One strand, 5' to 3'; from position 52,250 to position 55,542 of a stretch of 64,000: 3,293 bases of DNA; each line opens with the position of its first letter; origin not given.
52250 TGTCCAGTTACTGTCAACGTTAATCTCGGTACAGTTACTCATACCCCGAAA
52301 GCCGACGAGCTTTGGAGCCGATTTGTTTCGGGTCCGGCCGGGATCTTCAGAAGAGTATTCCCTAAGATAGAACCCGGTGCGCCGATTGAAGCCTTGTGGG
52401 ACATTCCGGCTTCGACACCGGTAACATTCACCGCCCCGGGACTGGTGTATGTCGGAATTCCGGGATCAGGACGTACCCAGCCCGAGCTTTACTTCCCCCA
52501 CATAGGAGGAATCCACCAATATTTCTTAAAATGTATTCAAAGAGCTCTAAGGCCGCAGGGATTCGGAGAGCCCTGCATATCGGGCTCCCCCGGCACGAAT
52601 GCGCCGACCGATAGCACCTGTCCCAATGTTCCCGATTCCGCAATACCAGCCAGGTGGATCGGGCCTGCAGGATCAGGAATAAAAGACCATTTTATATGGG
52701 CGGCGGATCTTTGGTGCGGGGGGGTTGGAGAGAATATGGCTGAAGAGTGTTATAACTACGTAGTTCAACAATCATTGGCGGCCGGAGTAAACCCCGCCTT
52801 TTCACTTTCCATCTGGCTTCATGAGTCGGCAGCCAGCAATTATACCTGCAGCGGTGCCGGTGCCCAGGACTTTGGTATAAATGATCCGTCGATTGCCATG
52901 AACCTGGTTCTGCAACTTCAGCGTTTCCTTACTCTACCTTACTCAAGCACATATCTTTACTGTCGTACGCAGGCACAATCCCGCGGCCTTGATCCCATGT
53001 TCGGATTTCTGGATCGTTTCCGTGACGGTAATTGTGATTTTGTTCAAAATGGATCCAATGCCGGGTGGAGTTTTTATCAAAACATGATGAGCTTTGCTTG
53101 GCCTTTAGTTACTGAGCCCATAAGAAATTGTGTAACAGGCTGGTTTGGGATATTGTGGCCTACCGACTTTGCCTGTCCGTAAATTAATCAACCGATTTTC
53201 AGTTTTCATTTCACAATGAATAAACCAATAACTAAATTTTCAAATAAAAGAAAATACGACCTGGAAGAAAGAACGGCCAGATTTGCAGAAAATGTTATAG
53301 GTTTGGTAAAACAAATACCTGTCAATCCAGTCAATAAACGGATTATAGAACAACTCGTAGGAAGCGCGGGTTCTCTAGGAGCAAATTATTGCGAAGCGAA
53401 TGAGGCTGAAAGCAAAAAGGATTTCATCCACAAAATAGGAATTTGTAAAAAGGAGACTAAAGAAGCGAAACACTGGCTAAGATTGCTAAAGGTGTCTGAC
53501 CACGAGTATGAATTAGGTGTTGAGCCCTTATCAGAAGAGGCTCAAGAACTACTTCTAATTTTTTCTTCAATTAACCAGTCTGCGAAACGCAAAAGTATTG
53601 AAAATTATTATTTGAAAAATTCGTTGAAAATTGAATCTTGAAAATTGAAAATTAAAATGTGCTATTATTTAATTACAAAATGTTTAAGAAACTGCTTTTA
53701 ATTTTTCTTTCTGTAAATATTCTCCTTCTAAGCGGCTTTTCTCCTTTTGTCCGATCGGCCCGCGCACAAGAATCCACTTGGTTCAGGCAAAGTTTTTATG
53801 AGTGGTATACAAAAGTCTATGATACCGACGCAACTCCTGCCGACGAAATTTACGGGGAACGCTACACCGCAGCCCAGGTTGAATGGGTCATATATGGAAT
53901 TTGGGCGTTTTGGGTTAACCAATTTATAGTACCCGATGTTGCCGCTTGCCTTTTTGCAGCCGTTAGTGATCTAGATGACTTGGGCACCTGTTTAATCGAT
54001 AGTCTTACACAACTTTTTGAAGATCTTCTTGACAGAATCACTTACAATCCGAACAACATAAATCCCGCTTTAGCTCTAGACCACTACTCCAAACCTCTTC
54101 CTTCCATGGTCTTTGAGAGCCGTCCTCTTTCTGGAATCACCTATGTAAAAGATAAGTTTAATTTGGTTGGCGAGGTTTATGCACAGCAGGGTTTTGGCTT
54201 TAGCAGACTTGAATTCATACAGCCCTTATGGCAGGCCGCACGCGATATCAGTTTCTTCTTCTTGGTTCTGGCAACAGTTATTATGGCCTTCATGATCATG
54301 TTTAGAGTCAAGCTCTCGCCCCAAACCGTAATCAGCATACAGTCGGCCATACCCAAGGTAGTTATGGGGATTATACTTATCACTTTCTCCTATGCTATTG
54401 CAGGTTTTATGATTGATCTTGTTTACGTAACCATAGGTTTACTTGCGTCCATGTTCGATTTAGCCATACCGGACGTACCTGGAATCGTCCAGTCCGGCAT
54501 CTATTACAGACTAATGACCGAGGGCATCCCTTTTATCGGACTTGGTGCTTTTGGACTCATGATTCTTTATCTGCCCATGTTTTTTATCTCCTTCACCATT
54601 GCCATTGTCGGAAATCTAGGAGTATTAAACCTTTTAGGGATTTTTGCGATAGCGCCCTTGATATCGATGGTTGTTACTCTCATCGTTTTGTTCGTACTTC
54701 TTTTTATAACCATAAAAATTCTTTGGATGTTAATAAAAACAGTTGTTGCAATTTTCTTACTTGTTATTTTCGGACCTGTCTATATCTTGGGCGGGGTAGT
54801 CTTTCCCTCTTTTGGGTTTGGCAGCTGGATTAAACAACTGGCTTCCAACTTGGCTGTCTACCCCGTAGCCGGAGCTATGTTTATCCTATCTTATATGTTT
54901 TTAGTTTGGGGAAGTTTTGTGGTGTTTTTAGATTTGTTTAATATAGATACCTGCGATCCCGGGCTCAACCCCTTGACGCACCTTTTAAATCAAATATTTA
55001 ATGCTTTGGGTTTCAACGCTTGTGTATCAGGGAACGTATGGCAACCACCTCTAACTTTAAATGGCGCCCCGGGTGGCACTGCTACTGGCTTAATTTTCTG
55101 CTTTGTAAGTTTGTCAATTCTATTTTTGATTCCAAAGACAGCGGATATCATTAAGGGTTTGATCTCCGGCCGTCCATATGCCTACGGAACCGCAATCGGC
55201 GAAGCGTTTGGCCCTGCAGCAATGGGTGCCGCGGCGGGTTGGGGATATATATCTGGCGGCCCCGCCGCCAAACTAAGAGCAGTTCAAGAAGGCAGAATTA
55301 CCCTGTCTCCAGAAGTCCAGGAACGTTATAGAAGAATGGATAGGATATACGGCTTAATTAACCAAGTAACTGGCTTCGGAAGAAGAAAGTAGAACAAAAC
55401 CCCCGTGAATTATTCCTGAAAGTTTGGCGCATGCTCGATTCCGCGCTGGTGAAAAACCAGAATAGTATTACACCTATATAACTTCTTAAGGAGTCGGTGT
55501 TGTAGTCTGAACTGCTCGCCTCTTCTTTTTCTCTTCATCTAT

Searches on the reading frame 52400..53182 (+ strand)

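Call 41: search_protein_families(library=pfam, proteins=[window:52400-53182:+], max_evalue=1)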
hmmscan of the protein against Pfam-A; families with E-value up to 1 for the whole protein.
window:52400-53182:+ (260 aa): 2 families
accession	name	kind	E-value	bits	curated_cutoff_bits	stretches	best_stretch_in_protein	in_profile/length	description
PF06253.16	MTTB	-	0.13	10.7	25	1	153-190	305-342/500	Trimethylamine methyltransferase (MTTB)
PF01867.21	Cas_Cas1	-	0.14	11.7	22.3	1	177-211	192-226/283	CRISPR associated protein Cas1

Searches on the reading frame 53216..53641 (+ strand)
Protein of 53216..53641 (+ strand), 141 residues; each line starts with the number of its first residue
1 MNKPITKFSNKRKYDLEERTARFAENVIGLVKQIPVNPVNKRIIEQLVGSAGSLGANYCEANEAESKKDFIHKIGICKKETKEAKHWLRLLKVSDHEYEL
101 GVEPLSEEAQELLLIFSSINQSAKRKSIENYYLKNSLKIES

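Call 7: search_protein_families(library=pfam, proteins=[window:53216-53641:+], max_evalue=0.1)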
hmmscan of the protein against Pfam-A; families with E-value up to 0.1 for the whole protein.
window:53216-53641:+ (141 aa): 1 family
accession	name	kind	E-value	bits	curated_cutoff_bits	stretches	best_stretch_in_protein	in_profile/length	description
PF05635.17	23S_rRNA_IVP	-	2.9e-13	50.4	33.8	1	17-113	6-101/106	23S rRNA-intervening sequence protein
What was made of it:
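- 53216..53641 (+): 141-aa 23S_rRNA_IVP four-helix-bundle protein. A variable insertion, not a component. PF05635, E 3e-13 (call 7).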

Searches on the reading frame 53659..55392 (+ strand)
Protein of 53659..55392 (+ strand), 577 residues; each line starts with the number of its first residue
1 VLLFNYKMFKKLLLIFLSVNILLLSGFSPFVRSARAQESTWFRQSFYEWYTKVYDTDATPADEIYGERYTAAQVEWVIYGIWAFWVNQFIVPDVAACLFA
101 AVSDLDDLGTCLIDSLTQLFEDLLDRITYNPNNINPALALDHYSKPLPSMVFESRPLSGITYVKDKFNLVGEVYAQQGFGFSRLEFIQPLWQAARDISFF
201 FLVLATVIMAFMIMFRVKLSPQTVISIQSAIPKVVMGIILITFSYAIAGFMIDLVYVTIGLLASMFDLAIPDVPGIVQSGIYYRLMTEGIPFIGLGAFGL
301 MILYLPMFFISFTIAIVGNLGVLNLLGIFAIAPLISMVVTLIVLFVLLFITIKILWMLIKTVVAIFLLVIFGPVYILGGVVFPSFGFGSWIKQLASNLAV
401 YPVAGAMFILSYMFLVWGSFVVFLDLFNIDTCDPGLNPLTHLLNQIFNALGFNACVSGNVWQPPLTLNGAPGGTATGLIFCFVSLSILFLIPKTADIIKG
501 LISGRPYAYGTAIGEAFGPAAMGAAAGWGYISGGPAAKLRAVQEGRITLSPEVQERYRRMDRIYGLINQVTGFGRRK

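Call 7: search_protein_families(library=pfam, proteins=[window:53659-55392:+], max_evalue=0.1)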
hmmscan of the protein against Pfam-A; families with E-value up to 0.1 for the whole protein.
window:53659-55392:+ (577 aa): 0 families

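Call 20: search_protein_families(library=ncbifam, proteins=[window:53659-55392:+], max_evalue=0.1)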
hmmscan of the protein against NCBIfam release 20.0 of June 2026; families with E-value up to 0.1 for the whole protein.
window:53659-55392:+ (577 aa): 0 families

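Call 24: find_homologous_proteins(query=window:53659-55392:+, max_evalue=0.001)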
Query window:53659-55392:+ (577 aa): 1345 proteins with E <= 0.001 among 8000 candidates; the best 120 are listed.
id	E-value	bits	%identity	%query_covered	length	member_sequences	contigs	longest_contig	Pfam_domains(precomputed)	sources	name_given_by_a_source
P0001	0.0e+0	1252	100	99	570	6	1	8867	-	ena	-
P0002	0.0e+0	1068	91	95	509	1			-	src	-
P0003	4.5e-240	817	66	99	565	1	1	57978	-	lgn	-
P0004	3.0e-233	794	66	99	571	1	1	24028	-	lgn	-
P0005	4.7e-223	760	63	97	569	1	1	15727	-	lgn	-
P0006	1.2e-200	686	89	65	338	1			-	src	-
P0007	8.2e-184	631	54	99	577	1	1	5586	-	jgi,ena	-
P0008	1.6e-182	627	53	99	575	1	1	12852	-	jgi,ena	-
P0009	2.2e-161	557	49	99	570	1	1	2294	-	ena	-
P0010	1.2e-111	393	44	88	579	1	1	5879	-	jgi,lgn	-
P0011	9.0e-107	376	41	94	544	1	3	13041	-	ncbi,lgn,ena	ncbi:MAG: hypothetical protein AAB535_04330 [Patescibacteria group bacterium]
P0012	9.9e-106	373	40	92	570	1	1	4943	-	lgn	-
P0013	9.0e-104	367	40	97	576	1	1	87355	-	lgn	-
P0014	1.1e-103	366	42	98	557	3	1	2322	-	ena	-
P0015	1.5e-103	366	41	95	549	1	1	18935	-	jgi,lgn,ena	-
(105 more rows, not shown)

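Call 27: find_related_loci(query=A2, collection=genome_contigs, flank=10000)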
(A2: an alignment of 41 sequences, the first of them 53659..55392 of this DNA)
Query A2 (577 aa) in genome_contigs; peptide patterns used: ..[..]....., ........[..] (x = any residue, [..] = any of these).
598 stretches matched a pattern; 526 encode a relative of the query (tblastn E <= 1e-3); the best 80 are kept; 80 distinct loci.
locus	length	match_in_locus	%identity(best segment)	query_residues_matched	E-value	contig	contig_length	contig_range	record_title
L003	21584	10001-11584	43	31-561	1e-106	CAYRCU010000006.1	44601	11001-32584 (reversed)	MAG TPA_asm: uncultured Gammaproteobacteria bacterium isolate SRP338002_co1_166 genome assembly, contig: NODE_767_length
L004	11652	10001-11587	41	8-547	2e-105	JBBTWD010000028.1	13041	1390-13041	MAG: Patescibacteria group bacterium isolate H43-bin018_1 H43_bin018_1_000000000028, whole genome shotgun sequence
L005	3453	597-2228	40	8-534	2e-103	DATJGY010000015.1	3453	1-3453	MAG TPA_asm: Alphaproteobacteria bacterium isolate SMAG_U15498 k141_8578331, whole genome shotgun sequence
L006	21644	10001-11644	38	5-561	3e-101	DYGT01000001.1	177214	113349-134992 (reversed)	MAG TPA_asm: Candidatus Microgenomatus sp. isolate BE2012_6_40_25 Afr_mines_BE2012_37_length_177214_cov_11_060900, whole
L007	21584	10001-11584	39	5-538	2e-100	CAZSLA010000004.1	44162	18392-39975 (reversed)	MAG TPA_asm: uncultured Gammaproteobacteria bacterium isolate binchicken_co60_48 genome assembly, contig: NODE_1186_leng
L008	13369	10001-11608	40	27-573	4e-99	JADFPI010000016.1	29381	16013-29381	MAG: Patescibacteria group bacterium isolate B72T1L10 B72T1L10_NODE1890, whole genome shotgun sequence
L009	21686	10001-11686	39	8-569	3e-98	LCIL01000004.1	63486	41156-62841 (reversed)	MAG: Candidatus Woesebacteria bacterium GW2011_GWA1_44_23 UW47_C0004, whole genome shotgun sequence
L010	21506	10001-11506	40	8-519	4e-96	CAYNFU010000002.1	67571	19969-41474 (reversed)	MAG TPA_asm: uncultured Gammaproteobacteria bacterium isolate SRP050083_co2_220 genome assembly, contig: NODE_146_length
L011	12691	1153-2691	39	17-561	2e-95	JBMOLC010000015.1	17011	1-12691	MAG: Patescibacteria group bacterium isolate Betzabe_MAG014 MAG014_15, whole genome shotgun sequence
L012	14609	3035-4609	40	8-575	4e-95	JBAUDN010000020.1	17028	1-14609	MAG: Microgenomates group bacterium isolate MFD13099_ilm_asm_bin3 k127_8244, whole genome shotgun sequence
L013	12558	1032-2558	39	2-533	8e-94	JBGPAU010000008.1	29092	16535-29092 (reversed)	MAG: Patescibacteria group bacterium isolate OBJ_0618_130150_121 k141_4115489_length_29092_cov_17.0251, whole genome sho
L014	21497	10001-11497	39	2-521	2e-93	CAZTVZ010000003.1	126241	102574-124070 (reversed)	MAG TPA_asm: uncultured Gammaproteobacteria bacterium isolate binchicken_co27_378 genome assembly, contig: NODE_185_leng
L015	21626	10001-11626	37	7-569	2e-93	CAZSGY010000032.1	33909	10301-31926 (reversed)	MAG TPA_asm: uncultured Gammaproteobacteria bacterium isolate binchicken_co169_197 genome assembly, contig: k99_278721,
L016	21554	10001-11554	38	7-548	5e-93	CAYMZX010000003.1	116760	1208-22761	MAG TPA_asm: uncultured Gammaproteobacteria bacterium isolate SRP231805_co4_134 genome assembly, contig: k141_188206, wh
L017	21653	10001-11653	39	5-547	2e-92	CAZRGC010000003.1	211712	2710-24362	MAG TPA_asm: uncultured Gammaproteobacteria bacterium isolate SRP173033_co1_108 genome assembly, contig: NODE_48_length_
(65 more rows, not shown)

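Call 28: search_solved_structures(query=A2, max_evalue=10)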
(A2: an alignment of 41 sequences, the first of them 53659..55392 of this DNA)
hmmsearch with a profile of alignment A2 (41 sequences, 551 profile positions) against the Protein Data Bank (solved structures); distinct sequences matched with E-value up to 10: 0.
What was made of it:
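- Tried and rejected: The family profile of the 577-aa protein found nothing in PDB (call 28).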

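Call 35: predict_structure(alignment_id=A2)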
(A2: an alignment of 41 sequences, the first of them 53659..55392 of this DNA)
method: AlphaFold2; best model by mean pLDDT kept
length: 577 residues; sequences in the alignment: 41
mean_pLDDT: 76.9   pTM: 0.69
mean pLDDT of the five models: 76.9, 76.3, 74.9, 74.6, 72.5
residues with pLDDT >= 90: 153; 70-90: 254; 50-70: 133; < 50: 37
segments of 3 or more residues with pLDDT < 50: 1-3, 28-38, 169-173, 273-275, 511-513, 574-577
pLDDT, mean of each block of 10 residues (from residue 1): 66 88 60 45 73 68 52 70 75 77 71 79 72 56 77 73 62 56 88 95 90 83 84 91 92 94 88 62 86 77 88 85 72 84 92 95 97 95 92 97 94 89 76 69 77 61 52 77 95 94 76 51 52 60 81 83 74 47
secondary structure, 60 per line:
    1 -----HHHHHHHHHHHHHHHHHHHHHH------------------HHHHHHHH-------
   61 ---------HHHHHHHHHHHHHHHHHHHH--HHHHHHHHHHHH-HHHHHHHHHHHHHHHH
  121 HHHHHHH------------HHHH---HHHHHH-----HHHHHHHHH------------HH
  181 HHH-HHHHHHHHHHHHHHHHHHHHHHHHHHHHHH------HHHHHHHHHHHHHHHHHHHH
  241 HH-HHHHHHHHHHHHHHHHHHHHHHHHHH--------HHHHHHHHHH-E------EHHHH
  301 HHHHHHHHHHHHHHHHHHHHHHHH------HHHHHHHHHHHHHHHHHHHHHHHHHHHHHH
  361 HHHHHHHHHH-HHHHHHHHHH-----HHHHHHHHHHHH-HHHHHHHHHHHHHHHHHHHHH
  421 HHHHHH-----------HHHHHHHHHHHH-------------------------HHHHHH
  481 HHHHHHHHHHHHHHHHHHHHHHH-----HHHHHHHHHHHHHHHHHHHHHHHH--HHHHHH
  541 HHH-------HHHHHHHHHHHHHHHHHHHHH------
elements in order: H6-27 H46-53 H70-89 H92-103 H105-127 H140-143 H147-152 H158-166 H179-183 H185-214 H221-242 H244-269 H278-287 H297-324 H331-370 H372-381 H387-398 H400-426 H438-449 H475-503 H509-532 H535-543 H551-571
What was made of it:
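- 53659..55392 (+): 577-aa (570 from the ATG at 53680) polytopic membrane protein with a ~150-aa exported N-terminal domain behind a signal-like N-terminal helix. Divergent VirB6-like platform. AF2 pLDDT 77 (call 35).
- On VirB6/TrbL polytopic T4SS platform: The AF2 model (pLDDT 77) has about 8-9 long helices (call 35).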

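Call 39: fold_search(model_id=the predicted structure, library=pdb)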
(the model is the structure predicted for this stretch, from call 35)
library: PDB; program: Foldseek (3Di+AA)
matches with E <= 10: 133; with E <= 0.001: 0
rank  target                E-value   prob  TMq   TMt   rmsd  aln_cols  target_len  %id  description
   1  8rt9_F                3.2e-02  0.99  0.24  0.40  10.7       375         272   13  Stalk complex full-length structure (TrwJ/VirB5-TrwI/VirB6) from the fully-assembled R388 type IV secretion system det (released 2024-06-19)
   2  8rtd_L                4.0e-02  1.00  0.25  0.45   9.4       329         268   14  Stalk-Arches-IMC structure from the fully-assembled R388 type IV secretion system determined by cryo-EM. (released 2024-06-19)
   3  7o3v_F                9.8e-02  0.98  0.23  0.41  10.3       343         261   15  Stalk complex structure (TrwJ/VirB5-TrwI/VirB6) from the fully-assembled R388 type IV secretion system determined by c (released 2022-06-22)
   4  7o3v_G                2.1e-01  0.96  0.24  0.41  12.7       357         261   14  Stalk complex structure (TrwJ/VirB5-TrwI/VirB6) from the fully-assembled R388 type IV secretion system determined by c (released 2022-06-22)
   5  8rtd_H                3.4e-01  0.93  0.20  0.44  13.4       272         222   16  Stalk-Arches-IMC structure from the fully-assembled R388 type IV secretion system determined by cryo-EM. (released 2024-06-19)
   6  9vrb                  1.1e+00  0.13  0.14  0.08  32.5       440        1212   12  Cryo-EM structure of ATP-bound Oryza sativa MRP5 with E1424Q mutation (released 2026-04-01)
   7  7o3v_J                1.1e+00  0.38  0.18  0.33  16.5       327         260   15  Stalk complex structure (TrwJ/VirB5-TrwI/VirB6) from the fully-assembled R388 type IV secretion system determined by c (released 2022-06-22)
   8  8rtd_I                1.2e+00  0.69  0.20  0.43  13.3       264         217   15  Stalk-Arches-IMC structure from the fully-assembled R388 type IV secretion system determined by cryo-EM. (released 2024-06-19)
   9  4rwd_A                1.5e+00  0.08  0.12  0.16  31.5       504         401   13  XFEL structure of the human delta opioid receptor in complex with a bifunctional peptide (released 2015-01-14)
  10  8tso_A                1.7e+00  0.09  0.13  0.13  29.1       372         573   12  KDL bound, nucleotide-free MsbA in open, outward-facing conformation (released 2024-06-19)
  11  9lge                  1.8e+00  0.06  0.12  0.07  32.1       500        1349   12  wild-type bovine ABCC1 bound to two ATP molecules -1 (released 2025-10-01)
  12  9li9_A                1.9e+00  0.06  0.12  0.06  34.0       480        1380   11  Structure of ABCC2(E1404Q) in Arabidopsis thaliana in the ATP bound state (released 2025-12-24)
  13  8y6h_A                2.1e+00  0.04  0.11  0.10  28.2       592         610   11  P-glycoprotein in complex with UIC2 Fab and triple elacridar molecules in LMNG detergent (released 2024-04-17)
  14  9hkl_A                2.3e+00  0.06  0.11  0.12  26.7       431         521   13  BetP-M150E in complex with GABA in an inward-facing state (released 2025-12-17)
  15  9jn2                  2.3e+00  0.02  0.08  0.05  31.8       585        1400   11  Multidrug resistance-associated protein 2 in complex with AMP-PNP in active state (released 2026-04-01)
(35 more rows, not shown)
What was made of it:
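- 53659..55392 (+): Top five Foldseek PDB hits are R388 TrwI/VirB6, prob 0.93-1.0, TM 0.40-0.45 (call 39).
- On VirB6/TrbL polytopic T4SS platform: The next unrelated hit has prob 0.13 (call 39).
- Closest known: Agrobacterium VirB / R388 Trw. Same: The 577-aa model matches TrwI/VirB6 best among all PDB chains (call 39).
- The VirB6-like fold: the top five PDB hits are R388 TrwI, prob 0.93-1.0 (call 39).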

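Call 84: search_dna_similar(query=window:53659-55392:+, collection=plasmids, mode=protein, max_evalue=1, max_rows=15)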
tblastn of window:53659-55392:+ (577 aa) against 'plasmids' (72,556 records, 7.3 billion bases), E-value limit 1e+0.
No match.
